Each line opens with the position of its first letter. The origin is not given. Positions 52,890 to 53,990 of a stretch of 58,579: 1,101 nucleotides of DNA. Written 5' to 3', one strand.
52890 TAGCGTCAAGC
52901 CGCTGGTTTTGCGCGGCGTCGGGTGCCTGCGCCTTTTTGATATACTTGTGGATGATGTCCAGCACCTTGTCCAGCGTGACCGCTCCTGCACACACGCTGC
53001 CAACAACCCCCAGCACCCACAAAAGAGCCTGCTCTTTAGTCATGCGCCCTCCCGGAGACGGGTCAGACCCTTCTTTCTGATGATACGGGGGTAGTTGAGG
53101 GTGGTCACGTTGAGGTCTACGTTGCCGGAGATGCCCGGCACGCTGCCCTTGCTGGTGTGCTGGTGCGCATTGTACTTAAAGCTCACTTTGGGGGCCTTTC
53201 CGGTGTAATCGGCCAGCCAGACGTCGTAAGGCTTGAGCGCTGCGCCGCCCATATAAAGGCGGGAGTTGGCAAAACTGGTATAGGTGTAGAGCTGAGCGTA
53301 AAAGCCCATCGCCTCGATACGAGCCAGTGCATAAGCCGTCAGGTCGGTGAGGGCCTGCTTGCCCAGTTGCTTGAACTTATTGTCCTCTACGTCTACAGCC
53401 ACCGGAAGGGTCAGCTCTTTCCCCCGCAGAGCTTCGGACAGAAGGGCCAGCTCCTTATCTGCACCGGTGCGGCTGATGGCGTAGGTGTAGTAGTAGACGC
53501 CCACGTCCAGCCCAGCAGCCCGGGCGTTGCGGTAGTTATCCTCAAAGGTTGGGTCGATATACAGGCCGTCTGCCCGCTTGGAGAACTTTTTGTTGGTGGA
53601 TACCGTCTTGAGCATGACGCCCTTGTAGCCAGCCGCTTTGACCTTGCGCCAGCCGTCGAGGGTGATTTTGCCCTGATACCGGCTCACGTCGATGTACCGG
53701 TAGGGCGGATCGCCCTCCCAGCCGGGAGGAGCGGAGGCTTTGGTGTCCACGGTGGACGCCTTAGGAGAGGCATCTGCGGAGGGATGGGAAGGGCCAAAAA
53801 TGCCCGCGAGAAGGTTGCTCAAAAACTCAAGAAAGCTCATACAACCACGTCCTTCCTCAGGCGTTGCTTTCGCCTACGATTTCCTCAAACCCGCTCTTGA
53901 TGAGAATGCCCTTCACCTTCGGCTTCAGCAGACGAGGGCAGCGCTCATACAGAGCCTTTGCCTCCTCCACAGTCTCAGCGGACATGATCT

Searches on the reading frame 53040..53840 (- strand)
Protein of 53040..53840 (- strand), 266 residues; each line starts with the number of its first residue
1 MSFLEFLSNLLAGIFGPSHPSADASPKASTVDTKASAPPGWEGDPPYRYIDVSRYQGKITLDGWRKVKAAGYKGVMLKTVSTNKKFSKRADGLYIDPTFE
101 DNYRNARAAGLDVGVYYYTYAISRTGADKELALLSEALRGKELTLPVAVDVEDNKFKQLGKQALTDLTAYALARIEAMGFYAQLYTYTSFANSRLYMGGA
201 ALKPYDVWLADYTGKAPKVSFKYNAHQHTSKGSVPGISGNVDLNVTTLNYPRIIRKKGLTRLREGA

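Call 10: search_protein_families(library=phrogs, proteins=[window:53040-53840:-], max_evalue=0.00001)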
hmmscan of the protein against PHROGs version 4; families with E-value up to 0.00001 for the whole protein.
window:53040-53840:- (266 aa): 4 families
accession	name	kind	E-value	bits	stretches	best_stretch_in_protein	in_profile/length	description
phrog_291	-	lysis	1.5e-39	137.1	1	49-248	115-307/509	endolysin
phrog_6219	-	lysis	2.1e-27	97.5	1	48-255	3-195/326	endolysin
phrog_6745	-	lysis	6.4e-20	72.4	1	50-226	7-168/396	endolysin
phrog_3084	-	lysis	1.9e-09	38.1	1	34-248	146-355/468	endolysin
